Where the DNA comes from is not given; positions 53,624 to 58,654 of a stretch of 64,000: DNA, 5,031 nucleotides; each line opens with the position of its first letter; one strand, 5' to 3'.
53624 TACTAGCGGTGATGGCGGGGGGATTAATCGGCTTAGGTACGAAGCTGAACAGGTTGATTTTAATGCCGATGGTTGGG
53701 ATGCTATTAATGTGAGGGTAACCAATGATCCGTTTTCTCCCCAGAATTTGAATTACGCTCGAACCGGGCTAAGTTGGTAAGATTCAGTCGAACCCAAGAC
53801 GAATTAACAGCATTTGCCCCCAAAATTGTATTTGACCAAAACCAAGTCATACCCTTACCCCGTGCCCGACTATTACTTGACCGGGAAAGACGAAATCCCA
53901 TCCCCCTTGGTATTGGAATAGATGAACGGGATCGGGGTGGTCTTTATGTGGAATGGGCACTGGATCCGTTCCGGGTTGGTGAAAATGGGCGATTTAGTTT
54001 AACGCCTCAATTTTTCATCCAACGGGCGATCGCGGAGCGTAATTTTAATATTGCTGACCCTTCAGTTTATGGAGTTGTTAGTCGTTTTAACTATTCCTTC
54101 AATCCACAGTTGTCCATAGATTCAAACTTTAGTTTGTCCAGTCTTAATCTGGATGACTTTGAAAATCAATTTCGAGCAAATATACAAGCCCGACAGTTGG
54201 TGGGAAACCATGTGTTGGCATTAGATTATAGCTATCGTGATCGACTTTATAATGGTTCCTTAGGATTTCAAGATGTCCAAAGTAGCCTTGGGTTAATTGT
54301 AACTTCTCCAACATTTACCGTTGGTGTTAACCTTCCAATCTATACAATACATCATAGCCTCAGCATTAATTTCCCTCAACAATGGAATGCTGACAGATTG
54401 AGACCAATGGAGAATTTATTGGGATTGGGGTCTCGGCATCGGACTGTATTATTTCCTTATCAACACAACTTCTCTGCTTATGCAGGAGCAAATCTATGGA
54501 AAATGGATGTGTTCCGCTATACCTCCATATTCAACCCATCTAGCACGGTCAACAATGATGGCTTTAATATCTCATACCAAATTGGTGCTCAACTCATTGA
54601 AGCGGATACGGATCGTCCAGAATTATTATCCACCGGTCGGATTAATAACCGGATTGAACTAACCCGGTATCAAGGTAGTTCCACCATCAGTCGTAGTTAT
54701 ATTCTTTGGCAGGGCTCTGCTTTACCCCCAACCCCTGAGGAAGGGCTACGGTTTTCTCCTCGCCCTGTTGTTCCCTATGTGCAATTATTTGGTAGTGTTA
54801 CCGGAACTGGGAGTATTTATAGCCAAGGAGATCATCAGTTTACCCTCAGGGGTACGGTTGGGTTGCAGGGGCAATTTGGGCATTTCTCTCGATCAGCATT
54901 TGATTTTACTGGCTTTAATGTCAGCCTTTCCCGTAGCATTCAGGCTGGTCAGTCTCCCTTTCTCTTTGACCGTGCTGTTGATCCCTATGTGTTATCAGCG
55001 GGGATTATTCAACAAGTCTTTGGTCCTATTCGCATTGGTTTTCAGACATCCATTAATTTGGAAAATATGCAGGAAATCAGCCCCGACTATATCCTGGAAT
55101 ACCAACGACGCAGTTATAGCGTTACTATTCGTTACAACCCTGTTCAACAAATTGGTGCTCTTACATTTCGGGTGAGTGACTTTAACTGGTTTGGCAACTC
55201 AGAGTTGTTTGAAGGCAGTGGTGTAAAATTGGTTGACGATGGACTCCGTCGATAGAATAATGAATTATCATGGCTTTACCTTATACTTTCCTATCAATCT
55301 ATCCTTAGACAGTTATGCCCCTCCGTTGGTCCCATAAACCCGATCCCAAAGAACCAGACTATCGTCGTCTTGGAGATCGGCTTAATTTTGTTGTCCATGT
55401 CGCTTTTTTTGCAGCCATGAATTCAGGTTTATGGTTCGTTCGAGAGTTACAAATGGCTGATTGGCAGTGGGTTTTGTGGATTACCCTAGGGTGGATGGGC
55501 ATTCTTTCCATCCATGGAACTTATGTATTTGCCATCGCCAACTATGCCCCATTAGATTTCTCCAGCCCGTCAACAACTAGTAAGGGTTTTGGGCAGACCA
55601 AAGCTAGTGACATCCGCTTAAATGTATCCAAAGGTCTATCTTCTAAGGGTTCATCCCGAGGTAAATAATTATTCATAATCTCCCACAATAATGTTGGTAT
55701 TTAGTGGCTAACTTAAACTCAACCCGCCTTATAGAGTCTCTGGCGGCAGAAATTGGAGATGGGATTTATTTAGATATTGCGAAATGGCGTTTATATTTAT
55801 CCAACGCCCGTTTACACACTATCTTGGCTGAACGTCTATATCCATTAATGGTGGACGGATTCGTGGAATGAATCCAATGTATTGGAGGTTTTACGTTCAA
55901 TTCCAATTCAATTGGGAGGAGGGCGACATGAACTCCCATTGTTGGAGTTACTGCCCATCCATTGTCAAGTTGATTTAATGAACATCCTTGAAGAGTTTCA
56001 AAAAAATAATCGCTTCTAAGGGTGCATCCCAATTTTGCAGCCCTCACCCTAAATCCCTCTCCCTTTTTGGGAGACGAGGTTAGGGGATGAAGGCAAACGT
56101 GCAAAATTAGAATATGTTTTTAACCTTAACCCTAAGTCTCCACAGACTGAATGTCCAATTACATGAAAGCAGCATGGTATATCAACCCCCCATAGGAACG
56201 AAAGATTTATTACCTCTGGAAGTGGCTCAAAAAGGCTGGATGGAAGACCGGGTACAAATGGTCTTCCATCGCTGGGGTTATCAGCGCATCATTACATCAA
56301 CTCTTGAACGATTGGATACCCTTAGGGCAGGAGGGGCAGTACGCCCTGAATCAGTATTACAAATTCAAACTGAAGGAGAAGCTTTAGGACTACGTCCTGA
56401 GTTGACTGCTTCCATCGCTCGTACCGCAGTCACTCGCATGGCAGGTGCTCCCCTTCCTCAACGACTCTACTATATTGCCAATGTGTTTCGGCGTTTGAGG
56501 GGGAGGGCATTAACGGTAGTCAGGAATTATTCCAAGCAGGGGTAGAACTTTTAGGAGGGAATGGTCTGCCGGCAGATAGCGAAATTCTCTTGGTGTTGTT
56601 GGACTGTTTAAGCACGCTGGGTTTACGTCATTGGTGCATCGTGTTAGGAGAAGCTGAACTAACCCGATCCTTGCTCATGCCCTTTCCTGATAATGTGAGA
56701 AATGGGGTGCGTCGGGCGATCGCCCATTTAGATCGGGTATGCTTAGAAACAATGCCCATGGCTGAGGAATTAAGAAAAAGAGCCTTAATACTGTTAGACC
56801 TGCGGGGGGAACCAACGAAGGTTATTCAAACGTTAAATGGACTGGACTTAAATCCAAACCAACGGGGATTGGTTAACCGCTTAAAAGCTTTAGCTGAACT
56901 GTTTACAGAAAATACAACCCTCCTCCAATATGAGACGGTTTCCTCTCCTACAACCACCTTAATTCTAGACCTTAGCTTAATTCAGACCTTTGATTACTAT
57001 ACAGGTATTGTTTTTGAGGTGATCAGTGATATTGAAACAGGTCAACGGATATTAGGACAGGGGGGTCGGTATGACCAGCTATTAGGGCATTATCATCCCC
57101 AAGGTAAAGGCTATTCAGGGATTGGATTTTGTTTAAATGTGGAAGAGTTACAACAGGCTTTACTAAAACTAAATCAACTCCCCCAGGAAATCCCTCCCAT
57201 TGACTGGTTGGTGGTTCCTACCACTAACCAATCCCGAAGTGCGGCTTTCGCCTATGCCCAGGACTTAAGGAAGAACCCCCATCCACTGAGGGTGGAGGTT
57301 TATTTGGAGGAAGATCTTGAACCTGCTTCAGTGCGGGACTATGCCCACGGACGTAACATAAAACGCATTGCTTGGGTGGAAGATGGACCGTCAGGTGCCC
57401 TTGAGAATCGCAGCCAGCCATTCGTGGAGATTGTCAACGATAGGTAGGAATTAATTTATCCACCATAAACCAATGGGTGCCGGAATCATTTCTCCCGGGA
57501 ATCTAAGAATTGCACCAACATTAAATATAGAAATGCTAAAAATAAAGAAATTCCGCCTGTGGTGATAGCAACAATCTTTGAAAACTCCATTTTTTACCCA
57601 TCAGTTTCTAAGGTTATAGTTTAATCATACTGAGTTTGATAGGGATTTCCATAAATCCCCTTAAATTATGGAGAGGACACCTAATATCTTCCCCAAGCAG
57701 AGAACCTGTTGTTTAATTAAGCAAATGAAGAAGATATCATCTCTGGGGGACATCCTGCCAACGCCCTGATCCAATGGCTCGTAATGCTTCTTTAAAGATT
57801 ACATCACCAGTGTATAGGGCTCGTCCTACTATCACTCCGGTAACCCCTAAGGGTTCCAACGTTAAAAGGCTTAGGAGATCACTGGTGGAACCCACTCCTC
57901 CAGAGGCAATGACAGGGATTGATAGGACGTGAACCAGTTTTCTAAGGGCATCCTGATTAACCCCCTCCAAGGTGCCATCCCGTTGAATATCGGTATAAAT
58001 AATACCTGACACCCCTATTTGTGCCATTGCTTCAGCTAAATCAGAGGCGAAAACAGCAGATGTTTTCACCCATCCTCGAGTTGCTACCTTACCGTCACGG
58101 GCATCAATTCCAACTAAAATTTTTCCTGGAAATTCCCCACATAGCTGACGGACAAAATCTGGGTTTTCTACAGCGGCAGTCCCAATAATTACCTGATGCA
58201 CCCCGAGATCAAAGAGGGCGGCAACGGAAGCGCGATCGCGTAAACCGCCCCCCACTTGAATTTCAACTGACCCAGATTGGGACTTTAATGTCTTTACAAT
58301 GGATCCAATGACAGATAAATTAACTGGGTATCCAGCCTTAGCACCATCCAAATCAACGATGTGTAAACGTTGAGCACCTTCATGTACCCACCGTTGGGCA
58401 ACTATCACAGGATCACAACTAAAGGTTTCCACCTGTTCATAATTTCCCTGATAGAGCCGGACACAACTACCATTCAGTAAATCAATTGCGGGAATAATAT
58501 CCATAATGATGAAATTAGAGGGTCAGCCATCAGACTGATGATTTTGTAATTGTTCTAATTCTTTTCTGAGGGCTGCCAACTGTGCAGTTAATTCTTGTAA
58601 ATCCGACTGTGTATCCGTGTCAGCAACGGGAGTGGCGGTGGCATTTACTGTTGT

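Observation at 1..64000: At least about 18 conserved genes are interrupted exactly at homopolymer runs, most likely systematic indel error rather than pseudogenisation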

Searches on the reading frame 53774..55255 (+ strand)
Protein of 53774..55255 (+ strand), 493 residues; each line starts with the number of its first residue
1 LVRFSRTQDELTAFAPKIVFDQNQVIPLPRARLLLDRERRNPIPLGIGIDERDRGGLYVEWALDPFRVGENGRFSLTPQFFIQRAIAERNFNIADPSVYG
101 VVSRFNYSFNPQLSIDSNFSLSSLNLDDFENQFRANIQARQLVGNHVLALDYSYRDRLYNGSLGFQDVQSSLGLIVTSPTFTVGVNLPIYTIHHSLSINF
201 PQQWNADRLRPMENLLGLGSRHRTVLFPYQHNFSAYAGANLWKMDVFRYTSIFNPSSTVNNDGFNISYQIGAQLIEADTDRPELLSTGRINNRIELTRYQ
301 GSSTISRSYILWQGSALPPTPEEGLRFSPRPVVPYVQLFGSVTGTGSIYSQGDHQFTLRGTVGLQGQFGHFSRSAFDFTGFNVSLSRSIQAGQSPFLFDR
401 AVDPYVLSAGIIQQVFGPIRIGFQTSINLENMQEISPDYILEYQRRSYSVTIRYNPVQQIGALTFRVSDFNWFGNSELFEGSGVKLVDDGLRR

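Call 19: find_homologous_proteins(query=window:53774-55255:+, max_evalue=1e-150)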
Query window:53774-55255:+ (493 aa): 1 proteins with E <= 1e-150 among 8000 candidates.
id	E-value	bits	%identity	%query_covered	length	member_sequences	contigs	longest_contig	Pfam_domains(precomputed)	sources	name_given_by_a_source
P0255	1.0e-272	923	80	100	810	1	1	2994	PF12600.15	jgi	-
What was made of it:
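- Tried and rejected: Homologue search with the lptD-like C-terminal fragment (call 19): returned only an 80% identical hit.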

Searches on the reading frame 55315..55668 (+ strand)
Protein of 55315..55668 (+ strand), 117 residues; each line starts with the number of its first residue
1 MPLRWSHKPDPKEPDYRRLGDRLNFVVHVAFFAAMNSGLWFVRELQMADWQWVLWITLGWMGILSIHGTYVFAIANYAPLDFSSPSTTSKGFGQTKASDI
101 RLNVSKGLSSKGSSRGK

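Call 24: find_encoding_contigs(protein=window:55315-55668:+, flank=10000, max_places=10)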
Protein window:55315-55668:+ (117 aa): 4 contigs read that carry it; 3 places shown.
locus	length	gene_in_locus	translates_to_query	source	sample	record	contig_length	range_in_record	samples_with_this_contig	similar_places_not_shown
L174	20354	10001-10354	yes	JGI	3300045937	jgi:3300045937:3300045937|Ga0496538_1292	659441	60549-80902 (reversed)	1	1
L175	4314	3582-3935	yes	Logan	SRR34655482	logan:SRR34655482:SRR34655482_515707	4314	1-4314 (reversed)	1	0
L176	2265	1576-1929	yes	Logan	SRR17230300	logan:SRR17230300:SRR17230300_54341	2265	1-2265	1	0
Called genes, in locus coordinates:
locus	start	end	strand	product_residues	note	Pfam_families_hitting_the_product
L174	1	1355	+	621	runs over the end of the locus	PF11832:DUF3352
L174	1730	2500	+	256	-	PF00535:Glycos_transf_2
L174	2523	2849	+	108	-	-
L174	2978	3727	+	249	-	PF00534:Glycos_transf_1, PF13692:Glyco_trans_1_4 (weak)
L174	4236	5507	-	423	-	PF13527:Acetyltransf_9, PF17668:Acetyltransf_17, PF13530:SCP2_2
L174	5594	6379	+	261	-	PF13230:GATase_4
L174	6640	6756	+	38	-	PF02532:PsbI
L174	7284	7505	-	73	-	-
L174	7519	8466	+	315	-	PF13100:OstA_2 (faint), PF12600:DUF3769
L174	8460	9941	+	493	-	PF12600:DUF3769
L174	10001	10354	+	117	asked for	PF13239:2TM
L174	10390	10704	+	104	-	PF11378:DUF3181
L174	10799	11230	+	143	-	PF13393:tRNA-synt_His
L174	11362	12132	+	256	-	PF13393:tRNA-synt_His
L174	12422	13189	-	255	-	PF00977:His_biosynth, PF01207:Dus (faint)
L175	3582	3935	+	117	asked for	PF13239:2TM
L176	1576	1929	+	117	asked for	PF13239:2TM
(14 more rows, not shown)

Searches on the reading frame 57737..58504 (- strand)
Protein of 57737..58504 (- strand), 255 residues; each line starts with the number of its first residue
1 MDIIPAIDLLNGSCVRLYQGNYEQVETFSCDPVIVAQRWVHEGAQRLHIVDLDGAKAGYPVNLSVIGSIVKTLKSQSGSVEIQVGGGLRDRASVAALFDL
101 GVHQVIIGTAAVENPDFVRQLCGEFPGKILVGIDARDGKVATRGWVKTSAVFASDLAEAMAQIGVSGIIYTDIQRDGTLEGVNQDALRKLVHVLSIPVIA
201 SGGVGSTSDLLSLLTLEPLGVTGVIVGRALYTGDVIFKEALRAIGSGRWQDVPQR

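Call 21: find_encoding_contigs(protein=window:57737-58504:-, flank=10000, max_places=10)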
Protein window:57737-58504:- (255 aa): 2 contigs read that carry it; 1 place shown.
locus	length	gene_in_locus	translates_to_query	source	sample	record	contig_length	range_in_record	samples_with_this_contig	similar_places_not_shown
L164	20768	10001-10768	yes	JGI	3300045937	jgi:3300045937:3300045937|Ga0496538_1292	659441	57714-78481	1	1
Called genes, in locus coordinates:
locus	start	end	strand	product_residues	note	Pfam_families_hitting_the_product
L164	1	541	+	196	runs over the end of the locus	PF00421:PSII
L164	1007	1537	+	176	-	PF22811:Zn_ribbon_NrdR, PF03477:ATP-cone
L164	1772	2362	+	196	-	PF13545:HTH_Crp_2, PF01047:MarR (weak), PF00325:Crp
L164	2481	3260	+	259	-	PF00528:BPD_transp_1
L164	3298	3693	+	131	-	-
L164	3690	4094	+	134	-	PF00528:BPD_transp_1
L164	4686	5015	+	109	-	-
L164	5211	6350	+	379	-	PF00155:Aminotran_1_2 (weak), PF01041:DegT_DnrJ_EryC1, PF01212:Beta_elim_lyase (weak), PF01053:Cys_Met_Meta_PP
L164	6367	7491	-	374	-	PF00493:MCM (faint), PF13191:AAA_16 (weak), PF07728:AAA_5 (faint), PF13401:AAA_22 (weak), PF01078:Mg_chelatase, PF17863:AAA_lid_2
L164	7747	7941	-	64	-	PF02427:PSI_PsaE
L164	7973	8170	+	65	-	-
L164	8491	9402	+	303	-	PF00561:Abhydrolase_1, PF12146:Hydrolase_4, PF12697:Abhydrolase_6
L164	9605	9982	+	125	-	-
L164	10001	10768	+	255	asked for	PF00977:His_biosynth, PF01207:Dus (faint)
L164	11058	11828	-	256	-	PF13393:tRNA-synt_His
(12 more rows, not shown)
